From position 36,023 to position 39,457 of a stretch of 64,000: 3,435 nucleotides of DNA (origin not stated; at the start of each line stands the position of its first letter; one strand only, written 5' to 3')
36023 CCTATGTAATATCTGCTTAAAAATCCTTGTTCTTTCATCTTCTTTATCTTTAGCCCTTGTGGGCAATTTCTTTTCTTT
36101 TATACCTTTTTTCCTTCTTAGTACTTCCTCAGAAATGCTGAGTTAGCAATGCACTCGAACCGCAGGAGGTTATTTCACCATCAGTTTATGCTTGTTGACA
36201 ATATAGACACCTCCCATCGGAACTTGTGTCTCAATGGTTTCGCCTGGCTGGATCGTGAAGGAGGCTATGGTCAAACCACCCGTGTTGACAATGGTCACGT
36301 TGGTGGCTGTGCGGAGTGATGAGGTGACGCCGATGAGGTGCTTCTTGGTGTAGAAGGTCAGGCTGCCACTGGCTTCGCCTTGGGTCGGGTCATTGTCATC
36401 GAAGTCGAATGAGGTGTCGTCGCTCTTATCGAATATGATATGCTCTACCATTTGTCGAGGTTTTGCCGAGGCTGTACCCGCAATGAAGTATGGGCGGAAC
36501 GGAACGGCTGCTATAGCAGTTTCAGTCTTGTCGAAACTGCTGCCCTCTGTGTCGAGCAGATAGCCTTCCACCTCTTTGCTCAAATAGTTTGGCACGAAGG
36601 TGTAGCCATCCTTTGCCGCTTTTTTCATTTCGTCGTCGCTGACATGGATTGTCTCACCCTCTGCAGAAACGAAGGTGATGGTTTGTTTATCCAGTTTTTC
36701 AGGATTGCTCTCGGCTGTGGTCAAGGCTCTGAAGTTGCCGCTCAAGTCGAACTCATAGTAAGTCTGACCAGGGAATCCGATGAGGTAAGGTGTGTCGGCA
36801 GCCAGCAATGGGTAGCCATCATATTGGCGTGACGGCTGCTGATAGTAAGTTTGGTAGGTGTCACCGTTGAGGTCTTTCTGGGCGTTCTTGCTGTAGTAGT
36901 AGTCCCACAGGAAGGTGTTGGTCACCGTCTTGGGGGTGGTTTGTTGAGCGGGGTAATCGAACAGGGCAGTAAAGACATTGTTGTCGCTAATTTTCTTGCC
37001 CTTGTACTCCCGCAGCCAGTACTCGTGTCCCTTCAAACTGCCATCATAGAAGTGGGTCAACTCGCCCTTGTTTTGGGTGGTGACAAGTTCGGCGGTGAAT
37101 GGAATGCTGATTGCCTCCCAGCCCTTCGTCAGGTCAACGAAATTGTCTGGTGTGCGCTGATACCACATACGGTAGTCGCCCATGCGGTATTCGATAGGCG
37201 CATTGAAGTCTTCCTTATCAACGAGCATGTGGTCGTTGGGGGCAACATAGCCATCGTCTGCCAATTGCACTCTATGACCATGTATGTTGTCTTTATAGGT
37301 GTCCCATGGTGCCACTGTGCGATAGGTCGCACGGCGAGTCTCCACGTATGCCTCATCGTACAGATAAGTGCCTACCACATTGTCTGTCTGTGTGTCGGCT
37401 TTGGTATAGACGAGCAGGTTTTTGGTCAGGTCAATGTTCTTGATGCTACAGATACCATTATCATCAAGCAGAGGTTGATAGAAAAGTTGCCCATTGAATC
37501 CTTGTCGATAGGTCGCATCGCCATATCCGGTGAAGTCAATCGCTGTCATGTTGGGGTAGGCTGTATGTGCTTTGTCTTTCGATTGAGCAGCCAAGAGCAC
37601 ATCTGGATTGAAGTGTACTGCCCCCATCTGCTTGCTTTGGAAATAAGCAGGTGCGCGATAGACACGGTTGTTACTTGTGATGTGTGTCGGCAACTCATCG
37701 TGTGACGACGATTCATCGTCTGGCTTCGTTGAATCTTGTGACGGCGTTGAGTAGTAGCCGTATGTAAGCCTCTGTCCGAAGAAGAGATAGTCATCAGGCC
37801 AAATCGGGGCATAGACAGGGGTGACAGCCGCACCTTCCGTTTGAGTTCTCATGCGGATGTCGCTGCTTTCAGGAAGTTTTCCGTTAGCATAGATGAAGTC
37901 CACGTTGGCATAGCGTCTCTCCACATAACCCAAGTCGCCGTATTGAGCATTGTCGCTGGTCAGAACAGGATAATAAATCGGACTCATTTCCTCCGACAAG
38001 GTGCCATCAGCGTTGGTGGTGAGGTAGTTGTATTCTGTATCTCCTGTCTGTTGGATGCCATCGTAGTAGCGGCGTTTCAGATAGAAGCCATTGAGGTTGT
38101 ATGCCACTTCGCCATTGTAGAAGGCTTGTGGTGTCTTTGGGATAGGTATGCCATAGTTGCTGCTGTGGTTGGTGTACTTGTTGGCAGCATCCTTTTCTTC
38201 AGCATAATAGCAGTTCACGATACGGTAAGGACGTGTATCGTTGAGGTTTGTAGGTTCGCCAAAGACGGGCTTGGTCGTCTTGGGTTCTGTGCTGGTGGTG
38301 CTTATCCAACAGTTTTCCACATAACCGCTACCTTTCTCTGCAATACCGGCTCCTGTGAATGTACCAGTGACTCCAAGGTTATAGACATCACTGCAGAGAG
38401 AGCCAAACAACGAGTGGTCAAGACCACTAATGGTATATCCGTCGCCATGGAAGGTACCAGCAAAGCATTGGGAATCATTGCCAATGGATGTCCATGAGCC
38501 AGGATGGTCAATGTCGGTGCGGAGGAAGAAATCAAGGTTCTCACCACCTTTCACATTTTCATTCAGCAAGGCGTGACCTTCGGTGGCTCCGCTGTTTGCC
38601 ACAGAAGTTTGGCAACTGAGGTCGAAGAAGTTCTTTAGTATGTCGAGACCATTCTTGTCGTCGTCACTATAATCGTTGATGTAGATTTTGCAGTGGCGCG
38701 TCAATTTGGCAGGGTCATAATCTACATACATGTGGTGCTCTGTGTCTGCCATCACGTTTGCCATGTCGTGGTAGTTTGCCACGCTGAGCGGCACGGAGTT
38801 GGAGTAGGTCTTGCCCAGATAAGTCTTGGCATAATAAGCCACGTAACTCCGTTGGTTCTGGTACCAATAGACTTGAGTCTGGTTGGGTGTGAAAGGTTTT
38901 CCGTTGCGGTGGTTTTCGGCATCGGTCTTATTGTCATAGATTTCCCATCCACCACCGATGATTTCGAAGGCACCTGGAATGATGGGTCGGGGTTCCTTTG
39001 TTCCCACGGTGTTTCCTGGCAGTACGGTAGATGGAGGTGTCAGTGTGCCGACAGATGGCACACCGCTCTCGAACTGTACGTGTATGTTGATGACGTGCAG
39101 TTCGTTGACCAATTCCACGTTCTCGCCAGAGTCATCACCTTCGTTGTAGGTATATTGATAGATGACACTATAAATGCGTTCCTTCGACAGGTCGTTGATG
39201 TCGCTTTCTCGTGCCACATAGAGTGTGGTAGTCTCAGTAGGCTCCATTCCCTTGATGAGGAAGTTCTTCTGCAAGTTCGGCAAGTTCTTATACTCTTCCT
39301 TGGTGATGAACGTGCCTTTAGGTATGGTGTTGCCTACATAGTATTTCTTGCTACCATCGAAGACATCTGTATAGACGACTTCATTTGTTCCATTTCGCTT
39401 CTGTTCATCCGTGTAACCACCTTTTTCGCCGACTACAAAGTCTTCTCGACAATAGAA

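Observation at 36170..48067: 3965-aa T9SS cargo: ~1900-aa N-terminal [YF]GGG-turn array of unassigned family, GLUG-like module, type-A CTD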

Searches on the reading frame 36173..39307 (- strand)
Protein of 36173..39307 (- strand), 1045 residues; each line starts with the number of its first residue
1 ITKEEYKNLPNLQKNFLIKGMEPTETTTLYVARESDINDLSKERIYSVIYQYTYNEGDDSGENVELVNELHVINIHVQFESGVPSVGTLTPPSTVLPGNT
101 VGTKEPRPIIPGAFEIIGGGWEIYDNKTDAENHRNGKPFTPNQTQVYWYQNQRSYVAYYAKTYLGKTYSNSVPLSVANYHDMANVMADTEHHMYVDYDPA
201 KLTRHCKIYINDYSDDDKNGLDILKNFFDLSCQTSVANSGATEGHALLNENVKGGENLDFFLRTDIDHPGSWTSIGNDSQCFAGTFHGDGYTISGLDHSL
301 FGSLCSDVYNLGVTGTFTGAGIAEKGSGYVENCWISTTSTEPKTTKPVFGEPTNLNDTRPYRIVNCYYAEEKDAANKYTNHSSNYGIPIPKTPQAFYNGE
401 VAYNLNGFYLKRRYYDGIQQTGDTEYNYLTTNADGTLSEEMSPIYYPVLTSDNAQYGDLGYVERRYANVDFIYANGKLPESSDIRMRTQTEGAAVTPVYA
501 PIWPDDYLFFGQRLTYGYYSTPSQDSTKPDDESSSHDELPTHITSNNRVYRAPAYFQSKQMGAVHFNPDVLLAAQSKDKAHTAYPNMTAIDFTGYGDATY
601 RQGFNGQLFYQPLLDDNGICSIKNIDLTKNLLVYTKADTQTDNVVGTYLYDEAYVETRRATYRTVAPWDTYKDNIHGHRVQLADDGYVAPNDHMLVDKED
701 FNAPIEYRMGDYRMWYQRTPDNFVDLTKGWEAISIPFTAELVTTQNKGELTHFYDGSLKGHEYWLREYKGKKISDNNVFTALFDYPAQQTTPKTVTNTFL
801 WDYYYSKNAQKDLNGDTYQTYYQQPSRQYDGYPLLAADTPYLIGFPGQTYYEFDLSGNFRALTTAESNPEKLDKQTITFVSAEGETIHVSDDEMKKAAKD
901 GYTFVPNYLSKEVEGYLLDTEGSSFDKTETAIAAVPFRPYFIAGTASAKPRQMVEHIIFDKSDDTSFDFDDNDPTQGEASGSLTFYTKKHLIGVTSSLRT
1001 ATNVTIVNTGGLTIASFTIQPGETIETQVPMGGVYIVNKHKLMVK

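Call 7: search_protein_families(library=pfam, proteins=[window:36173-39307:-], max_evalue=10)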
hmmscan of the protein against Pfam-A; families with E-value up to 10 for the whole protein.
window:36173-39307:- (1045 aa): 0 families

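Call 8: search_protein_families(library=ncbifam, proteins=[window:36173-39307:-], max_evalue=10)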
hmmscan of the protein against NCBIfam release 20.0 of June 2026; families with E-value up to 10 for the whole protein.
window:36173-39307:- (1045 aa): 0 families

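Call 12: find_homologous_proteins(query=window:36173-38800:-)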
Query window:36173-38800:- (876 aa): 266 proteins with E <= 0.001 among 7331 candidates; the best 120 are listed.
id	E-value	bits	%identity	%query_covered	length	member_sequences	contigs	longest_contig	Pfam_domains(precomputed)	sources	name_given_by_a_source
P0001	3.5e-272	924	53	99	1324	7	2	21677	-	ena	-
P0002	1.1e-262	892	52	100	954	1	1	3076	-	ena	-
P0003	8.3e-257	873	50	100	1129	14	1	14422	-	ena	-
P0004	5.4e-252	857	50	100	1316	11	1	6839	-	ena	-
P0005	2.2e-251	855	50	99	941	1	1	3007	-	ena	-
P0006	2.2e-250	852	50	99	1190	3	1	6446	-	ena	-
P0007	2.0e-249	849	50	100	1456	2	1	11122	-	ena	-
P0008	1.2e-248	846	50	99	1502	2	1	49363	-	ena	-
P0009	1.4e-247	842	50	99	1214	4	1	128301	-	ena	-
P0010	1.6e-246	839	50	100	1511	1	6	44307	-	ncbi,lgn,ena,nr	ncbi:MAG: hypothetical protein IJV06_11735 [Bacteroidaceae bacterium]|nr:hypothetical protein [Bacte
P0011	5.5e-246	837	50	99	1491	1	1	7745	-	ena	-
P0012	6.7e-246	837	50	99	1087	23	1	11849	-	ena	-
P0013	7.6e-246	837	50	99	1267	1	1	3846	-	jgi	jgi:hypothetical protein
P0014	1.3e-245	836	49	100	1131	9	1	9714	-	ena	-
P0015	2.2e-241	822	49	99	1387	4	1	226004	-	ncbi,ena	-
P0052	9.3e-215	734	46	99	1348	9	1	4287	PF13472.13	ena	-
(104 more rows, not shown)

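Call 62: predict_structure(alignment_id=A4)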
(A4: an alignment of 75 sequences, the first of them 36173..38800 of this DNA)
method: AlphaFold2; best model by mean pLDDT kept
length: 876 residues; sequences in the alignment: 75
mean_pLDDT: 86.5   pTM: 0.82
mean pLDDT of the five models: 86.5, 85.5, 83.5, 83.4, 77.3
residues with pLDDT >= 90: 515; 70-90: 246; 50-70: 94; < 50: 21
segments of 3 or more residues with pLDDT < 50: 1-5, 795-810
pLDDT, mean of each block of 10 residues (from residue 1): 50 92 89 84 92 97 96 95 94 95 95 97 98 97 98 96 97 96 81 93 93 88 96 93 78 79 86 81 65 85 72 88 89 93 93 61 75 92 92 91 95 96 74 56 66 95 92 93 76 80 87 93 95 96 94 89 96 93 85 88 81 91 89 78 61 84 91 94 91 72 93 96 79 93 95 94 95 78 81 53 40 82 89 89 89 93 88 86
secondary structure, 60 per line:
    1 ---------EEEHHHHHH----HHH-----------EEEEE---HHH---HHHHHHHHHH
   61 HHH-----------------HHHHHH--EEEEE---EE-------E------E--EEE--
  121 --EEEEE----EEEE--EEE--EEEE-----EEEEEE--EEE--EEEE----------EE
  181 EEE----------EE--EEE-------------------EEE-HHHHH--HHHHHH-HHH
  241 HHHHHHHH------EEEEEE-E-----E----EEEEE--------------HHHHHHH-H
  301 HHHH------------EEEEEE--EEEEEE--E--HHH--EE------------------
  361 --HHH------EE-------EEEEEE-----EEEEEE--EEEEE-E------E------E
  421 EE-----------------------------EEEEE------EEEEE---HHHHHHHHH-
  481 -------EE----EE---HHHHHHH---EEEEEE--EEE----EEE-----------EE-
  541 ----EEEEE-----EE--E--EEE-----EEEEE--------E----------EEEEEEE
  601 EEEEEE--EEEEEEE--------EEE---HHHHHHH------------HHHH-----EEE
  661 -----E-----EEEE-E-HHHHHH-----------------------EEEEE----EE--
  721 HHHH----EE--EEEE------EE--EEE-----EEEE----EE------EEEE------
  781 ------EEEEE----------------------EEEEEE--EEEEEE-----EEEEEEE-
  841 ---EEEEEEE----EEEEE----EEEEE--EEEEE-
elements in order (helices of 4 or more, strands of 3 or more residues): E10-12 H13-18 E37-41 H51-63 H81-86 E89-93 E116-118 E123-127 E132-135 E138-140 E143-146 E152-157 E160-162 E165-168 E179-183 E198-200 E220-222 H224-228 H231-236 H238-248 E255-260 E273-277 H292-298 H300-304 E317-322 E325-330 E381-386 E392-397 E400-404 E420-422 E452-456 E463-467 H471-479 H499-505 E509-514 E517-519 E524-526 E545-549 E562-564 E570-574 E594-606 E609-615 E624-626 H630-636 H649-652 E658-660 E672-675 H679-684 E708-712 H721-724 E733-736 E747-749 E755-758 E771-774 E787-791 E814-819 E822-827 E833-839 E844-850 E855-859 E864-868 E871-875

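Call 64: fold_search(model_id=the predicted structure, library=pdb)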
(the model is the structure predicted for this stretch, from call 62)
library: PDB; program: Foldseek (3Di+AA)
matches with E <= 10: 978; with E <= 0.001: 0
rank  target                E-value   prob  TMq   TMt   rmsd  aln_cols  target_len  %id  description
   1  6imm_P                3.4e-03  0.38  0.08  0.18  23.0       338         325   10  Cryo-EM structure of an alphavirus, Sindbis virus (released 2019-03-13)
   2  9dqx_B                3.8e-03  0.35  0.07  0.14  25.5       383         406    9  Structure of western equine encephalitis virus CBA87 VLP (released 2025-03-26)
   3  7ffe_R                4.8e-03  0.25  0.08  0.14  21.5       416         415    7  Cryo-EM structure of VEEV VLP (released 2021-10-20)
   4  8ua4_H                4.8e-03  0.25  0.08  0.14  22.9       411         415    7  Structure of eastern equine encephalitis virus VLP in complex with VLDLR LA1 (released 2024-08-14)
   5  9nrx_J                5.7e-03  0.25  0.08  0.17  21.7       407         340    6  Venezuelan Equine Encephalitis Virus in complex with the single domain antibody V2B3 (released 2025-12-03)
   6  9nrx_N                7.9e-03  0.23  0.08  0.18  25.6       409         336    8  Venezuelan Equine Encephalitis Virus in complex with the single domain antibody V2B3 (released 2025-12-03)
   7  7ffe_N                8.8e-03  0.23  0.08  0.14  21.6       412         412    7  Cryo-EM structure of VEEV VLP (released 2021-10-20)
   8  7ffe_J                8.8e-03  0.21  0.08  0.15  21.4       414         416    6  Cryo-EM structure of VEEV VLP (released 2021-10-20)
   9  9ixa_A                9.3e-03  0.54  0.08  0.18  25.6       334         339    9  Cryo-EM structure of chikungunya virus glycoprotein E1-E2 with C34 Fab. (released 2025-11-19)
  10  7fff_J                9.9e-03  0.21  0.08  0.14  21.4       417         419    6  Structure of Venezuelan equine encephalitis virus with the receptor LDLRAD3 (released 2021-10-20)
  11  7n69_B                1.1e-02  0.80  0.07  0.22  18.9       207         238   12  Pre-fusion state 2 of EEEV with localized reconstruction (released 2022-06-22)
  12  8eeu_B                1.1e-02  0.20  0.08  0.17  22.9       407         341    8  Venezuelan equine encephalitis virus-like particle in complex with Fab SKT05 (released 2023-07-19)
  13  7sqc_O0               1.1e-02  0.07  0.06  0.05  38.1       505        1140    9  Ciliary C1 central pair apparatus isolated from Chlamydomonas reinhardtii (released 2022-04-13)
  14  4dwh_A                1.2e-02  0.38  0.06  0.23  16.6       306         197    8  Structure of the major type 1 pilus subunit FIMA bound to the FIMC (2.5 A resolution) (released 2012-05-30)
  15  9l3v_B                1.4e-02  0.38  0.08  0.15  28.6       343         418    8  structure of WEEV strain 71V1658 virus-like particle(3-fold region) (released 2025-08-27)
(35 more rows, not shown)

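Call 68: find_encoding_contigs(protein=P0015, flank=10000, max_places=2)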
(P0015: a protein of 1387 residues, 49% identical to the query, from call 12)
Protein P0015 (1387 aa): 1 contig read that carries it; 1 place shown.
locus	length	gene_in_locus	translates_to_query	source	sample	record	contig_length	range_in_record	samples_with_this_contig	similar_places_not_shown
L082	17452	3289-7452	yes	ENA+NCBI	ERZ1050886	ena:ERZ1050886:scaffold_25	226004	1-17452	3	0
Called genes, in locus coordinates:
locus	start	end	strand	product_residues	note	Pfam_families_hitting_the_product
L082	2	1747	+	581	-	?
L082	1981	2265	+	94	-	-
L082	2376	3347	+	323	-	-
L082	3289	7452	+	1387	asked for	-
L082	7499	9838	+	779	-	PF13287:Fn3_assoc, PF13290:CHB_HEX_C_1, PF13287:Fn3_assoc, PF13290:CHB_HEX_C_1 (weak)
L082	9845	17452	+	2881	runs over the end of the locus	PF05342:Peptidase_M26_N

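Call 69: find_encoding_contigs(protein=P0009, flank=10000, max_places=2)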
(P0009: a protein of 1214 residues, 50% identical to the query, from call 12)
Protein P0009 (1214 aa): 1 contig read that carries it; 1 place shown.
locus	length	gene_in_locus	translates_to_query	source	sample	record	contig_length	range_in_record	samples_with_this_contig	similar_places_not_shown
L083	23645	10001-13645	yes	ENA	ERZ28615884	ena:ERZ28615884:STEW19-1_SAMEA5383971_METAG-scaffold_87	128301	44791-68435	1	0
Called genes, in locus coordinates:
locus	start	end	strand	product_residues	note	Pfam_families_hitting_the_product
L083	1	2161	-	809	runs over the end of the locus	PF05272:VapE-like_dom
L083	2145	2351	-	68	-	-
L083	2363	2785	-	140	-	-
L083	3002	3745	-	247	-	PF07603:Lcl_C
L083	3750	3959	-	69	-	-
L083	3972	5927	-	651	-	PF00476:DNA_pol_A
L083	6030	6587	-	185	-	PF10991:Enc34_ssDNA-bd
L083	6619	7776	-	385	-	PF10926:DUF2800, PF12705:PDDEXK_1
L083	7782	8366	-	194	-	-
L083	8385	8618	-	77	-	-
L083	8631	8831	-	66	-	PF00376:MerR (weak)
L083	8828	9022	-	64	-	-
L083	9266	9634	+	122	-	-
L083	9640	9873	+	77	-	-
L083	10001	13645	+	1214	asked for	-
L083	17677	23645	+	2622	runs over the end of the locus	PF05342:Peptidase_M26_N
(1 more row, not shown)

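Call 72: search_solved_structures(query=A4, max_evalue=10)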
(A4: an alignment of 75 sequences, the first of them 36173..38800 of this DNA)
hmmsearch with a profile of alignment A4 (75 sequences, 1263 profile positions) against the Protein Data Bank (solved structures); distinct sequences matched with E-value up to 10: 1.
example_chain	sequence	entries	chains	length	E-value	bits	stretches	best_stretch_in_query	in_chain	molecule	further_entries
3n6z_A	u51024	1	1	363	0.24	12.8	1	439-565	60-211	putative immunoglobulin A1 protease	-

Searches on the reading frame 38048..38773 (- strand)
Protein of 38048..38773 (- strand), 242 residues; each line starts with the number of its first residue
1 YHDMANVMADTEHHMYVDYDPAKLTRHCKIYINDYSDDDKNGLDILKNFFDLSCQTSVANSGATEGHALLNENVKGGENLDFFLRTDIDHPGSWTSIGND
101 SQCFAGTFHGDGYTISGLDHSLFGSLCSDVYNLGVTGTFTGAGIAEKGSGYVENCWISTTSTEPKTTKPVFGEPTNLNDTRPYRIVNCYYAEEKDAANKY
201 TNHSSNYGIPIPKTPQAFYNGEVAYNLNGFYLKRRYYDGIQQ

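Call 7: search_protein_families(library=pfam, proteins=[window:38048-38773:-], max_evalue=10)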
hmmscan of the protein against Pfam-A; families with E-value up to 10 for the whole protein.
seq(242 aa): 0 families

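Call 8: search_protein_families(library=ncbifam, proteins=[window:38048-38773:-], max_evalue=10)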
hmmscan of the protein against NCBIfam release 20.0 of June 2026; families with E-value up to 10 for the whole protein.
seq(242 aa): 0 families
